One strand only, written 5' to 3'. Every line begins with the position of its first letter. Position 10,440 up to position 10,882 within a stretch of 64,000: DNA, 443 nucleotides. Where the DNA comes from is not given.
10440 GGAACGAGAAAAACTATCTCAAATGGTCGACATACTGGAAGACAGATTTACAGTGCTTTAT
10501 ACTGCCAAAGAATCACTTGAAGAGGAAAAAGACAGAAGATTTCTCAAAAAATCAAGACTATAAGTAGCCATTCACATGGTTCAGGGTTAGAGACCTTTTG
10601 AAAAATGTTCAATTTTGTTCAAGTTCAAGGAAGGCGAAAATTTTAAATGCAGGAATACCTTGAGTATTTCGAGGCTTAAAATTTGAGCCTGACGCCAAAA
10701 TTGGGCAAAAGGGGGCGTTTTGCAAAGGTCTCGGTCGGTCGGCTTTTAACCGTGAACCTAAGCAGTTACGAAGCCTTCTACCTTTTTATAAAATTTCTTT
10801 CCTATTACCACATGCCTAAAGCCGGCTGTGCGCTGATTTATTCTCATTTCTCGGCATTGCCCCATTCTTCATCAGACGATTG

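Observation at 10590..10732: Repeat family with a conserved core but exchanged, still complementary outer stems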

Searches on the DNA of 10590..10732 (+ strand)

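Call 28: build_rna_model(alignment_id=A2)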
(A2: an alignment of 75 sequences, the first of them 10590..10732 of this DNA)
Model R1 built from alignment A2 (75 sequences, 146 columns); structure: RNAalifold consensus.
model positions 142; base pairs 27; branch points 0; effective number of sequences 1.61; information 0.59 bits per position. Calibrated on 0.2 Mb of random sequence (short: E-values are rough).
structure used (alignment columns):
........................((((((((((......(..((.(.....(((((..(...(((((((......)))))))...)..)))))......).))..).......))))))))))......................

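Call 29: search_with_rna_model(model_id=R1, source=window, max_evalue=10)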
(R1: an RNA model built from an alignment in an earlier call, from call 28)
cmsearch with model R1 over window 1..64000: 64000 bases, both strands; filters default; matches with E-value up to 10: 10.
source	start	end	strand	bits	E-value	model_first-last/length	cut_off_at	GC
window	10590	10732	+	158.7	8.4e-42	1-142/142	no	0.39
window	7157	7297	+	148.6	5.8e-39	1-142/142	no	0.36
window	4544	4729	+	80.9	4.6e-20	1-142/142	no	0.41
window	10590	10732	-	53.7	1.8e-12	1-142/142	no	0.39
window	7157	7297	-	46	2.7e-10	1-142/142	no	0.36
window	4544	4729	-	26.5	7.3e-05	1-142/142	no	0.41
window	61075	61199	+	18.4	0.014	1-142/142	no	0.46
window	16154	16269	+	15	0.12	1-142/142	no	0.37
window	63607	63690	-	10.9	1.7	1-142/142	no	0.35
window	56876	56910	-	10.9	1.8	1-142/142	no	0.26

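Call 31: search_with_rna_model(model_id=R1, sources=[L001, L002, L003, L004, L005, L006, L007, L008, L009, L010, L011, L012, L013, L014, L015, L016, L017, L018, L019, L020, L021, L022, L023, L024, L025, L026, L027, L028, L029, L031, L032, L033, L034, L036, L037, L038, L039, L040, L041, L042, L043, L044, L046, L047, L048, L049, L050, L051, L052, L055, L056, L057, L058, L059, L060], max_evalue=0.01)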
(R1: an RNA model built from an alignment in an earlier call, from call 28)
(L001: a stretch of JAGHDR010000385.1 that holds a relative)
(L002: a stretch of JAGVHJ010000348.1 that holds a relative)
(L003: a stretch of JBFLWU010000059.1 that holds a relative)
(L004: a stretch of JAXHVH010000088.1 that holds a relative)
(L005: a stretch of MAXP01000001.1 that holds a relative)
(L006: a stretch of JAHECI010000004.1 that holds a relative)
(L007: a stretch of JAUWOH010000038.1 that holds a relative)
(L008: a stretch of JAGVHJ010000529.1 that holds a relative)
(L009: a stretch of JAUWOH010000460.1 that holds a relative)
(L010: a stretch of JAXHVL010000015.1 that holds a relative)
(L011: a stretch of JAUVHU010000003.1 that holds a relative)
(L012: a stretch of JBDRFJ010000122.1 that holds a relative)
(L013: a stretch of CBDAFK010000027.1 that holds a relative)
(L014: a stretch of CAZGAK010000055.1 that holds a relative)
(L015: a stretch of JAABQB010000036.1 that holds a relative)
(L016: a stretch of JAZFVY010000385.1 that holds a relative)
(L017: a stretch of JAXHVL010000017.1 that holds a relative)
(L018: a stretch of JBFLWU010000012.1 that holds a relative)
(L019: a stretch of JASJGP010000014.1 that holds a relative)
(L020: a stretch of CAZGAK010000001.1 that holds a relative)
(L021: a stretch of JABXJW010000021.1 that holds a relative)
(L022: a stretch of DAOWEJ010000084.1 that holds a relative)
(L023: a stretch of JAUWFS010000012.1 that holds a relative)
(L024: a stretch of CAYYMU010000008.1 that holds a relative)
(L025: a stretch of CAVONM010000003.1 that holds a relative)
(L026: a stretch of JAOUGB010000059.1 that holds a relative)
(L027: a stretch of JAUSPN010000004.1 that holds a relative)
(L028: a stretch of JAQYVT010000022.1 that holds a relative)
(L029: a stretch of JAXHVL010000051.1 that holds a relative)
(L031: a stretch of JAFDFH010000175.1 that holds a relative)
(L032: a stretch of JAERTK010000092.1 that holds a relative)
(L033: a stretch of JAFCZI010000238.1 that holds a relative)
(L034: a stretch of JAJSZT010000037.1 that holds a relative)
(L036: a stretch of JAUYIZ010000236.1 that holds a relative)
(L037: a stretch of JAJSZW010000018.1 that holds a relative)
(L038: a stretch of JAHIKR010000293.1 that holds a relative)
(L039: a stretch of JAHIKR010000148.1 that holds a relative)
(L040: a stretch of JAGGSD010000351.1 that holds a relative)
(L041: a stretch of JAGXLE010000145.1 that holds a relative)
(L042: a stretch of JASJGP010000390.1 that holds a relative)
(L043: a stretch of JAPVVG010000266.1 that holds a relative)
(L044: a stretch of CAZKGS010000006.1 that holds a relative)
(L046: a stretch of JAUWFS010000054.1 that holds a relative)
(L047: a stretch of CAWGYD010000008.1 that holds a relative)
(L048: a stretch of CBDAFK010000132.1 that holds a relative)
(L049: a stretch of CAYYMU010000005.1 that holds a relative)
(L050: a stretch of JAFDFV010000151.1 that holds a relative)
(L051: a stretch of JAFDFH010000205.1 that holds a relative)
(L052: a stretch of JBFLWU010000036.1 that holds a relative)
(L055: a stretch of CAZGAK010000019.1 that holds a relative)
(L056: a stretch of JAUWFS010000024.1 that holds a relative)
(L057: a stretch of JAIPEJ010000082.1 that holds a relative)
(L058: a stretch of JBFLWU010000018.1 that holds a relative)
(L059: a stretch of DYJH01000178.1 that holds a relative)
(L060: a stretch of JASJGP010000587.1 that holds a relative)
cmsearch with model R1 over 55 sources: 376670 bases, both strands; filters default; matches with E-value up to 0.01: 116.
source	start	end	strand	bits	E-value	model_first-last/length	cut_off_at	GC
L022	358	499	+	169.4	5.1e-44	1-142/142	no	0.38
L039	1039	1180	-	168.6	8.6e-44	1-142/142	no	0.39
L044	6205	6346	+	167.9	1.4e-43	1-142/142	no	0.42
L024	1699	1840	+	167.6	1.6e-43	1-142/142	no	0.38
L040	431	572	+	167.5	1.8e-43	1-142/142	no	0.39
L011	1430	1571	-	166.9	2.7e-43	1-142/142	no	0.4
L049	6944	7085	-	166.7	3e-43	1-142/142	no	0.36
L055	3137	3278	+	166.4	3.6e-43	1-142/142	no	0.39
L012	4617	4758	-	166.2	4.2e-43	1-142/142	no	0.39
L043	935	1076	-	166.1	4.3e-43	1-142/142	no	0.41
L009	1989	2130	-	165.3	7.2e-43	1-142/142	no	0.43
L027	4315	4456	+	164.5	1.2e-42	1-142/142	no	0.37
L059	415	556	-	163.5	2.4e-42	1-142/142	no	0.42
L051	1957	2098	+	163.2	2.8e-42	1-142/142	no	0.38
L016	4767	4908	-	162.7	3.9e-42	1-142/142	no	0.37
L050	3538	3679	-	162.5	4.3e-42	1-142/142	no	0.37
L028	6331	6472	-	162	6.3e-42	1-142/142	no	0.34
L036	927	1068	+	161.6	7.6e-42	1-142/142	no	0.39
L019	1837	1978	-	161.3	9.3e-42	1-142/142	no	0.35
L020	1726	1867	-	160.5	1.6e-41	1-142/142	no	0.41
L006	5539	5681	-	159.8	2.4e-41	1-142/142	no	0.38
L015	7375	7517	+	159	4.1e-41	1-142/142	no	0.41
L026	4331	4472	+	156.9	1.6e-40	1-142/142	no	0.36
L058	4728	4868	+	153.1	1.9e-39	1-142/142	no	0.39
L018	987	1128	-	152.5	2.7e-39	1-142/142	no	0.43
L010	445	585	+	150.7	8.5e-39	1-142/142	no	0.39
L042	3261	3402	-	149.5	1.8e-38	1-142/142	no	0.4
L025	6211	6352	-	149.5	1.9e-38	1-142/142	no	0.44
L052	2487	2628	-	148.8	2.9e-38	1-142/142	no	0.46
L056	2912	3052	-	148.4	3.8e-38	1-142/142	no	0.37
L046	7354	7494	-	147.7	5.8e-38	1-142/142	no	0.35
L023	5855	5995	-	147.3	7.6e-38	1-142/142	no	0.37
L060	4919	5055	-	146.4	1.4e-37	1-142/142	no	0.43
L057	3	143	-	146.4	1.4e-37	1-142/142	no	0.4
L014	7279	7420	-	146.1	1.7e-37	1-142/142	no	0.41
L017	4502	4642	+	145.6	2.4e-37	1-142/142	no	0.41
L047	783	923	-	145.1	3.3e-37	1-142/142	no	0.4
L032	5587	5728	+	144.6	4.5e-37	1-142/142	no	0.42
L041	2635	2775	-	144.4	5e-37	1-142/142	no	0.39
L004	1335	1475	-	142.7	1.5e-36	1-142/142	no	0.41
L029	243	383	+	142.1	2.2e-36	1-142/142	no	0.39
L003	1282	1423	-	139.1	1.6e-35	1-142/142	no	0.46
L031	7484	7625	-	136.1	1.1e-34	1-142/142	no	0.4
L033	2989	3130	-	128.3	1.6e-32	1-142/142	no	0.44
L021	532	697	-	126.1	6.6e-32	1-142/142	no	0.41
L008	2839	2960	-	125.6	9.1e-32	21-142/142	no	0.39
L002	49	191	+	124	2.5e-31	1-142/142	no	0.42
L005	1709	1849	-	122.5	6.4e-31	1-142/142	no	0.4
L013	4195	4337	-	115.1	7.6e-29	1-142/142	no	0.38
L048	5190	5332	-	110.9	1.2e-27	1-142/142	no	0.4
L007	5149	5289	-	106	2.6e-26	1-142/142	no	0.41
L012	1879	2020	-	106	2.7e-26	1-142/142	no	0.43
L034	1074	1237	+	105.3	4.4e-26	1-142/142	no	0.41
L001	1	108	-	104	9.7e-26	1-107/142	3'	0.44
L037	6121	6239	-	103.5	1.4e-25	1-142/142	no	0.39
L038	3607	3770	-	102.2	3.2e-25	1-142/142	no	0.41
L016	329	525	-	101.6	4.5e-25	1-142/142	no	0.42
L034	5110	5273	-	99.5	1.8e-24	1-142/142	no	0.4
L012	4617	4758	+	69.8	3.5e-16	1-142/142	no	0.39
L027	4315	4456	-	69.7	3.6e-16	1-142/142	no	0.37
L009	1989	2130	+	67.8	1.3e-15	1-142/142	no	0.43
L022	358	499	-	67.4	1.6e-15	1-142/142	no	0.38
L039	1039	1180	+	66.1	3.8e-15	1-142/142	no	0.39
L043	935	1076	+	65.4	5.8e-15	1-142/142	no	0.41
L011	1430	1571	+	65.4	5.8e-15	1-142/142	no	0.4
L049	6944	7085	+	64.4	1.1e-14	1-142/142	no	0.36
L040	431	572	-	64.2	1.3e-14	1-142/142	no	0.39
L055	3137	3278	-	63.1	2.7e-14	1-142/142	no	0.39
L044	6205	6346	-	61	1e-13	1-142/142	no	0.42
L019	1837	1978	+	60.6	1.3e-13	1-142/142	no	0.35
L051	1957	2098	-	59.7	2.4e-13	1-142/142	no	0.38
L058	4728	4868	-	59.4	2.8e-13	1-142/142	no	0.39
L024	1699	1840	-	59.4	2.9e-13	1-142/142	no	0.38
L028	6331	6472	+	58.5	5e-13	1-142/142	no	0.34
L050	3538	3679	+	58.2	6e-13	1-142/142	no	0.37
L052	2487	2628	+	58.2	6.2e-13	1-142/142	no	0.46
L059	415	556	+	57.6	8.9e-13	1-142/142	no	0.42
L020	1726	1867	+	57.2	1.1e-12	1-142/142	no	0.41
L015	7375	7517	-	56.4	2e-12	1-142/142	no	0.41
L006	5539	5681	+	55.9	2.7e-12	1-142/142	no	0.38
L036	927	1068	-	55.4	3.8e-12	1-142/142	no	0.39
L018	987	1128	+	54.4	7.2e-12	1-142/142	no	0.43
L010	445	585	-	53.2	1.5e-11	1-142/142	no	0.39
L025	6211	6352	+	52.6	2.2e-11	1-142/142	no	0.44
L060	4914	5055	+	51.9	3.5e-11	1-142/142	no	0.44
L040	1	86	+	51.3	5.1e-11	49-142/142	5'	0.42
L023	5855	5995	+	51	6.1e-11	1-142/142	no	0.37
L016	4767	4908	+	50.8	7.2e-11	1-142/142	no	0.37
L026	4331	4472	-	50.1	1.1e-10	1-142/142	no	0.36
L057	3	143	+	49.6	1.5e-10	1-142/142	no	0.4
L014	7279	7420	+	48.8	2.6e-10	1-142/142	no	0.41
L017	4502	4642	-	47.2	7e-10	1-142/142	no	0.41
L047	783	923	+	46.3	1.3e-09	1-142/142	no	0.4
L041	2635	2775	+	44.4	4.5e-09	1-142/142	no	0.39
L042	3261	3402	+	44.2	5.1e-09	1-142/142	no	0.4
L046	7354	7494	+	43.8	6.7e-09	1-142/142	no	0.35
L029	243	383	-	42.1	2e-08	1-142/142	no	0.39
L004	1335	1475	+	41.2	3.4e-08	1-142/142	no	0.41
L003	1282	1423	+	40.3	6e-08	1-142/142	no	0.46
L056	2912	3052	+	39.1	1.3e-07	1-142/142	no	0.37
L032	5587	5728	-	38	2.6e-07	1-142/142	no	0.42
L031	7484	7625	+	34.1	3.3e-06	1-142/142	no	0.4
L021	573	697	+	34.1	3.4e-06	1-142/142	no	0.38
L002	49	191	-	33.5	5e-06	1-142/142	no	0.42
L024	5575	5701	-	31.9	1.4e-05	1-142/142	no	0.35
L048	5233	5291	+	31.2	2.1e-05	42-100/142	no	0.34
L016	329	525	+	30.6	3.1e-05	1-142/142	no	0.42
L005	1709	1849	+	29.3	7.2e-05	1-142/142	no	0.4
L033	2989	3127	+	28.9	9.6e-05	1-142/142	no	0.43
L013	4238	4296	+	27.3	0.00027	42-100/142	no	0.31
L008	2880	2939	+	26.2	0.00053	42-100/142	no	0.35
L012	1879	2020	+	25.1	0.0011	1-142/142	no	0.43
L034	1074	1237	-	24.1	0.0021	1-142/142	no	0.41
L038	3607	3770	+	23.5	0.0029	1-142/142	no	0.41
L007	5190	5248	+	22.8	0.0048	42-100/142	no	0.34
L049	798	842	-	22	0.008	1-142/142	no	0.38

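Call 32: search_with_rna_model(model_id=R1, sources=[L061, L062, L063, L064, L065, L066, L067, L068, L069, L070, L071, L073, L074, L075, L076, L077, L078, L079, L080, L081, L082, L084, L085, L086, L087, L088, L089, L090, L091, L092, L093, L094, L095, L096, L097, L098, L099, L100, L101, L102, L103, L104, L105, L106, L107, L108, L109, L110, L111, L112, L113, L114, L115, L116, L117], max_evalue=0.01)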
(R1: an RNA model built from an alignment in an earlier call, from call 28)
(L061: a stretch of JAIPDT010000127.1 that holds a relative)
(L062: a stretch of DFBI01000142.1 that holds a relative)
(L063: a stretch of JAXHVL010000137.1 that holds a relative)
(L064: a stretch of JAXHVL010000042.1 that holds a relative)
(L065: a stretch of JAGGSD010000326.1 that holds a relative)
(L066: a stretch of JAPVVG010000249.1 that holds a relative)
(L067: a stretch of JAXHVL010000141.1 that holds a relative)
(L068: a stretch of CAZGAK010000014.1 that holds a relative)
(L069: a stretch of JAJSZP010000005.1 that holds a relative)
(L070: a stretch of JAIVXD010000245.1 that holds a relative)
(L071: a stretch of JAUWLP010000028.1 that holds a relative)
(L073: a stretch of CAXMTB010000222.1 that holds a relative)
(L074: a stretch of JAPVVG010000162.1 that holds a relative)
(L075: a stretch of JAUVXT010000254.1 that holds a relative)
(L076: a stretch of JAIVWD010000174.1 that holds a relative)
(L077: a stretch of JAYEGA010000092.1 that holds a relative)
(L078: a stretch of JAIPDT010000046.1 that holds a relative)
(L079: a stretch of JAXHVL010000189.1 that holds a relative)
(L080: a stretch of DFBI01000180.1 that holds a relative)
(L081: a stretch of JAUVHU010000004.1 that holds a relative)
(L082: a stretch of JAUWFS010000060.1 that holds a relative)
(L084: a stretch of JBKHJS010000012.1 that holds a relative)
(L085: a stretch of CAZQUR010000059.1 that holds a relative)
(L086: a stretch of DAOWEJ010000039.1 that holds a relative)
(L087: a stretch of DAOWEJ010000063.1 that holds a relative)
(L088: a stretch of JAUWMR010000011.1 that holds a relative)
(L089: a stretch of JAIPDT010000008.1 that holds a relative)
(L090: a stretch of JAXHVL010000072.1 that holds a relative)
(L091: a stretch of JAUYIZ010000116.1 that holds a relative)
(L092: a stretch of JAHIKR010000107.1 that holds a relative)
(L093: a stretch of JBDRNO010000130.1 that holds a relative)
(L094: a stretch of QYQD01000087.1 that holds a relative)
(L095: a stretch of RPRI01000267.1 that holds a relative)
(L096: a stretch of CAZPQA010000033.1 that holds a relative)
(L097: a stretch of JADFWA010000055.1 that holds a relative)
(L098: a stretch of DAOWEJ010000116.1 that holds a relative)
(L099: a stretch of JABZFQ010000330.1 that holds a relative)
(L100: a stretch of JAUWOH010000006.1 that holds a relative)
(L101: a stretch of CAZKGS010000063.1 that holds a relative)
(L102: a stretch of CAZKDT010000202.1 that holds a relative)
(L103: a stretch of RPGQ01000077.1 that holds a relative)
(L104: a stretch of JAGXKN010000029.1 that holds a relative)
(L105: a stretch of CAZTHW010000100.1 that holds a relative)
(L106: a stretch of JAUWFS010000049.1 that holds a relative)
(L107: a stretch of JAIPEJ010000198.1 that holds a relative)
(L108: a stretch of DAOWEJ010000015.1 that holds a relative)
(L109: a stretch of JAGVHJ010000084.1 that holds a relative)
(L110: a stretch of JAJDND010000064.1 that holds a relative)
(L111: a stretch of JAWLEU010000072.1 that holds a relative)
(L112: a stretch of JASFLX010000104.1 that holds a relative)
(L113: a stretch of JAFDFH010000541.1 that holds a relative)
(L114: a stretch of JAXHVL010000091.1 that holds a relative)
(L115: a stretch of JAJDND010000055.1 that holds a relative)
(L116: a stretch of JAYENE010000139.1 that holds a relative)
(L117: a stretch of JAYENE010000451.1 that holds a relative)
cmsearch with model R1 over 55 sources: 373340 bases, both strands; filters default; matches with E-value up to 0.01: 116.
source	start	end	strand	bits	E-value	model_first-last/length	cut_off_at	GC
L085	5770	5911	-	176.1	7.1e-46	1-142/142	no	0.38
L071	3274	3415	+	172.5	7.2e-45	1-142/142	no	0.38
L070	3819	3960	+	171.4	1.5e-44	1-142/142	no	0.39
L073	2141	2282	+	169.1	6.4e-44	1-142/142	no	0.38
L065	637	778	+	167.5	1.8e-43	1-142/142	no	0.39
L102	5324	5465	-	167.5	1.8e-43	1-142/142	no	0.39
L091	2970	3111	-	166.8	2.8e-43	1-142/142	no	0.41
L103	4620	4761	+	166.5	3.4e-43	1-142/142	no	0.4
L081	1897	2038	-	166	4.5e-43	1-142/142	no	0.37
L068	438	579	-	165.8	5.1e-43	1-142/142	no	0.39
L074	7258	7399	-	164.6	1.1e-42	1-142/142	no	0.4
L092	2596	2737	-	164.5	1.2e-42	1-142/142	no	0.39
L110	4339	4480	-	164.2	1.4e-42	1-142/142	no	0.38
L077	6207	6348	-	163.2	2.7e-42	1-142/142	no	0.39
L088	2615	2756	-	163.2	2.8e-42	1-142/142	no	0.37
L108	153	294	+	163.1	3e-42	1-142/142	no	0.38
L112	4074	4215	-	163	3.2e-42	1-142/142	no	0.37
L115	2647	2788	-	163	3.2e-42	1-142/142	no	0.35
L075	3437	3578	-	161.7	7.2e-42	1-142/142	no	0.39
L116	319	460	+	161.5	8.5e-42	1-142/142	no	0.4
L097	535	676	-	160.4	1.7e-41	1-142/142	no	0.39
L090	3864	4004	+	152.1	3.6e-39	1-142/142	no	0.4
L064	1510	1650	-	151.3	5.9e-39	1-142/142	no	0.4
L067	3522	3662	-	151.3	5.9e-39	1-142/142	no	0.4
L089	2143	2283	-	150.1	1.3e-38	1-142/142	no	0.39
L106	3769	3909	+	149.8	1.6e-38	1-142/142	no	0.38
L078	3175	3315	+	149.5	1.8e-38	1-142/142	no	0.4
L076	3600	3740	+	149.4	2e-38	1-142/142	no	0.38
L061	6659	6799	+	148.8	2.9e-38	1-142/142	no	0.38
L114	6945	7085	+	148.3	4e-38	1-142/142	no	0.41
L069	570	710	-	147.5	6.7e-38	1-142/142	no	0.38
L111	6926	7066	+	147.3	8e-38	1-142/142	no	0.41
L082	7856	7996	+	146.9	1e-37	1-142/142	no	0.38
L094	5089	5229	-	145.7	2.2e-37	1-142/142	no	0.37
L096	3032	3173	-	145.6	2.3e-37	1-142/142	no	0.44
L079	1497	1637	+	144.6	4.3e-37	1-142/142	no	0.4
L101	3442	3565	+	143.3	1e-36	1-124/142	3'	0.38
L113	1618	1759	+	141.6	3e-36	1-142/142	no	0.42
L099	7582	7722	+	139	1.6e-35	1-142/142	no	0.35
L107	1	137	+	135.8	1.3e-34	5-142/142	5'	0.39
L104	314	453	+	131.1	2.6e-33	1-142/142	no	0.44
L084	7874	7996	-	130.2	4.7e-33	20-142/142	no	0.36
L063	1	117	+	127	3.6e-32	25-142/142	5'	0.41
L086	1565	1712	-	126.6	4.7e-32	1-142/142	no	0.47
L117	4677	4819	-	126.4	5.5e-32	1-142/142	no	0.38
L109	2993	3133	-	125.3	1.1e-31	1-142/142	no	0.41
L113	1264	1401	+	124.6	1.7e-31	1-142/142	no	0.39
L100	1578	1742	-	123.1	4.4e-31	1-142/142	no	0.41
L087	4478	4643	-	120.7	2.1e-30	1-142/142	no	0.41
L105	1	115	+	120.6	2.3e-30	27-142/142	5'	0.41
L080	5025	5156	+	113.7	1.9e-28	1-142/142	no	0.44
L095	4767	4932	+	102.8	2.1e-25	1-142/142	no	0.42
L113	3872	4012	-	102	3.5e-25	1-142/142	no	0.43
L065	279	419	-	95.4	2.4e-23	1-142/142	no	0.37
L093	466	543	+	92.1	2e-22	33-110/142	no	0.4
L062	1069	1220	+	91.1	4e-22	1-142/142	no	0.42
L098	6695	6860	-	90.2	6.9e-22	1-142/142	no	0.49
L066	241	413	+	74.4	1.9e-17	1-142/142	no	0.42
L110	1333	1474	-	73.5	3.2e-17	1-142/142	no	0.49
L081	1897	2038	+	70.7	2e-16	1-142/142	no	0.37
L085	5770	5911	+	69.4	4.5e-16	1-142/142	no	0.38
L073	2141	2282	-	66.8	2.4e-15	1-142/142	no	0.38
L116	319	460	-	65.9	4.4e-15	1-142/142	no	0.4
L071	3274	3415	-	65.4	5.7e-15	1-142/142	no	0.38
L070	3819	3960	-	65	7.4e-15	1-142/142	no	0.39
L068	438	579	+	64.5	1.1e-14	1-142/142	no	0.39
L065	637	778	-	64.2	1.3e-14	1-142/142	no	0.39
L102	5324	5465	+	64.2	1.3e-14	1-142/142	no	0.39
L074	7258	7399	+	64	1.5e-14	1-142/142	no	0.4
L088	2615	2756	+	61.8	6.2e-14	1-142/142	no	0.37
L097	535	676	+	61.6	7e-14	1-142/142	no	0.39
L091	2970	3111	+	60.9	1e-13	1-142/142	no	0.41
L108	153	294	-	59.9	2e-13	1-142/142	no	0.38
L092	2596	2737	+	59.5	2.6e-13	1-142/142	no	0.39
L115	2647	2788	+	57.9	7.6e-13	1-142/142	no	0.35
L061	6659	6799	-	56.2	2.2e-12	1-142/142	no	0.38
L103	4620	4761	-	54.1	8.2e-12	1-142/142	no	0.4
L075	3437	3578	+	53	1.7e-11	1-142/142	no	0.39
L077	6207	6348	+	52.9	1.8e-11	1-142/142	no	0.39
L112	4074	4215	+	52.1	3e-11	1-142/142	no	0.37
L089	2143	2283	+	52.1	3.2e-11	1-142/142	no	0.39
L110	4339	4480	+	52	3.4e-11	1-142/142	no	0.38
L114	6945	7085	-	51.7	3.9e-11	1-142/142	no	0.41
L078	3175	3315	-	49.2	2e-10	1-142/142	no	0.4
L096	3032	3173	+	48.7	2.7e-10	1-142/142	no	0.44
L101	3442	3561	-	48.2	3.9e-10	23-142/142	no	0.36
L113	1618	1759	-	47.6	5.7e-10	1-142/142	no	0.42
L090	3864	4004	-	47.3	6.7e-10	1-142/142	no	0.4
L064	1510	1650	+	47.1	7.5e-10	1-142/142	no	0.4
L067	3522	3662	+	47.1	7.5e-10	1-142/142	no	0.4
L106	3769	3909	-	46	1.6e-09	1-142/142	no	0.38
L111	6926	7066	-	45.1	2.8e-09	1-142/142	no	0.41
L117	4677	4819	+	43.1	1e-08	1-142/142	no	0.38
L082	7856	7996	-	42.6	1.4e-08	1-142/142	no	0.38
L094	5089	5229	+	41.8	2.3e-08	1-142/142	no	0.37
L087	4478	4643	+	41.1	3.6e-08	1-142/142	no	0.41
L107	1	137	-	41.1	3.7e-08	1-138/142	3'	0.39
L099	7582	7722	-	39.6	9.5e-08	1-142/142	no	0.35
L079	1497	1637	-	39.5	1e-07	1-142/142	no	0.4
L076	3600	3740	-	39.5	1.1e-07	1-142/142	no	0.38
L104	314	453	-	37.6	3.4e-07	1-142/142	no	0.44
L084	7875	8000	+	35.4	1.5e-06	1-127/142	3'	0.37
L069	570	710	+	34.7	2.3e-06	1-142/142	no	0.38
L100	1578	1742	+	34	3.5e-06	1-142/142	no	0.41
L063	1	117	-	31.8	1.4e-05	1-118/142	3'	0.41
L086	1566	1712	+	29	9e-05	1-142/142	no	0.47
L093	475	533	-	27.6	0.00022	42-100/142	no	0.34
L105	1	115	-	27.4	0.00024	1-116/142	3'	0.41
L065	2596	2661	-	27.4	0.00025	38-110/142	no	0.45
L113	1264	1404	-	27.2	0.00028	1-142/142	no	0.4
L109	2993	3134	+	27.1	0.0003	1-142/142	no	0.41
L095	4767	4904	-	26.3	0.00051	1-142/142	no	0.41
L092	3548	3614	-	24.7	0.0014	70-142/142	5'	0.37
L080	5025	5156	-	23.1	0.0038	1-142/142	no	0.44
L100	2458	2607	-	22.6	0.0055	1-142/142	no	0.47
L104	706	829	+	21.7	0.0095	1-142/142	no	0.49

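Call 57: search_dna_similar(query=window:10590-10732:+, collection=plasmids, mode=distant, max_evalue=0.001)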
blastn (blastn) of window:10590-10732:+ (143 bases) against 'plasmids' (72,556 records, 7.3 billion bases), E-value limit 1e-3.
No match.

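Call 66: search_with_rna_model(model_id=R1, sources=[L065, L110, L113, L100, L104, L012, L124, L125, L016, window], max_evalue=0.05, make_alignment=true)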
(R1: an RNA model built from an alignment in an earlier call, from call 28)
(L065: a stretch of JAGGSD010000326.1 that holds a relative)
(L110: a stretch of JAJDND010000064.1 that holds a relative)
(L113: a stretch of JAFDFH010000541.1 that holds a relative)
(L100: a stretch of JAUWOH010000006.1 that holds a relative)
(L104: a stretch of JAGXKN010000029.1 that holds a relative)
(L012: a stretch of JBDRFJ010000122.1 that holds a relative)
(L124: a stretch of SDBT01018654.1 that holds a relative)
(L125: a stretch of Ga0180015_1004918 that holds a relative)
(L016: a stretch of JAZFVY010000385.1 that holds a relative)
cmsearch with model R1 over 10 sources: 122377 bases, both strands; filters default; matches with E-value up to 0.05: 39.
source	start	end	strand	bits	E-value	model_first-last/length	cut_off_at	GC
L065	637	778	+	167.5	5.8e-44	1-142/142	no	0.39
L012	4617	4758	-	166.2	1.4e-43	1-142/142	no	0.39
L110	4339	4480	-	164.2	4.7e-43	1-142/142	no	0.38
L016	4767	4908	-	162.7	1.3e-42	1-142/142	no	0.37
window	10590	10732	+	158.7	1.6e-41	1-142/142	no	0.39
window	7157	7297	+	148.6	1.1e-38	1-142/142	no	0.36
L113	1618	1759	+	141.6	9.9e-37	1-142/142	no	0.42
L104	314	453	+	131.1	8.6e-34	1-142/142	no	0.44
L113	1264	1401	+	124.6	5.5e-32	1-142/142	no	0.39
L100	1578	1742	-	123.1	1.4e-31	1-142/142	no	0.41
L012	1879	2020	-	106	8.9e-27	1-142/142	no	0.43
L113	3872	4012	-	102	1.1e-25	1-142/142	no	0.43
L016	329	525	-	101.6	1.5e-25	1-142/142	no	0.42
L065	279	419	-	95.4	7.8e-24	1-142/142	no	0.37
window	4544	4729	+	80.9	8.8e-20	1-142/142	no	0.41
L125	1764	1928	+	76.1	2e-18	1-142/142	no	0.42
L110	1333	1474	-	73.5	1.1e-17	1-142/142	no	0.49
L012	4617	4758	+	69.8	1.1e-16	1-142/142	no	0.39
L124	6814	6978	+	69.2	1.7e-16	1-142/142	no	0.41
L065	637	778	-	64.2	4.2e-15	1-142/142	no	0.39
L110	4339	4480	+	52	1.1e-11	1-142/142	no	0.38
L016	4767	4908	+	50.8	2.3e-11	1-142/142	no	0.37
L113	1618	1759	-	47.6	1.9e-10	1-142/142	no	0.42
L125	2759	2836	-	43.7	2.2e-09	59-142/142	5'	0.4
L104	314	453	-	37.6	1.1e-07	1-142/142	no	0.44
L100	1578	1742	+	34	1.1e-06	1-142/142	no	0.41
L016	329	525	+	30.6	9.9e-06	1-142/142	no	0.42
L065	2596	2661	-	27.4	8.2e-05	38-110/142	no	0.45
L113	1264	1404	-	27.2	9.1e-05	1-142/142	no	0.4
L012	1879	2020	+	25.1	0.00036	1-142/142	no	0.43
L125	1764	1928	-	22.8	0.0016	1-142/142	no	0.42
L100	2458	2607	-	22.6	0.0018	1-142/142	no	0.47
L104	706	829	+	21.7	0.0031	1-142/142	no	0.49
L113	3872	4012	+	21.4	0.0038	1-142/142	no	0.43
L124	6814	6978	-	20.9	0.0054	1-142/142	no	0.41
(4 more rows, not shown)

Alignment A3: 39 matches aligned to the model, 353 columns, each read 5' to 3' on its own strand. Consensus structure (alignment columns), stored with it:
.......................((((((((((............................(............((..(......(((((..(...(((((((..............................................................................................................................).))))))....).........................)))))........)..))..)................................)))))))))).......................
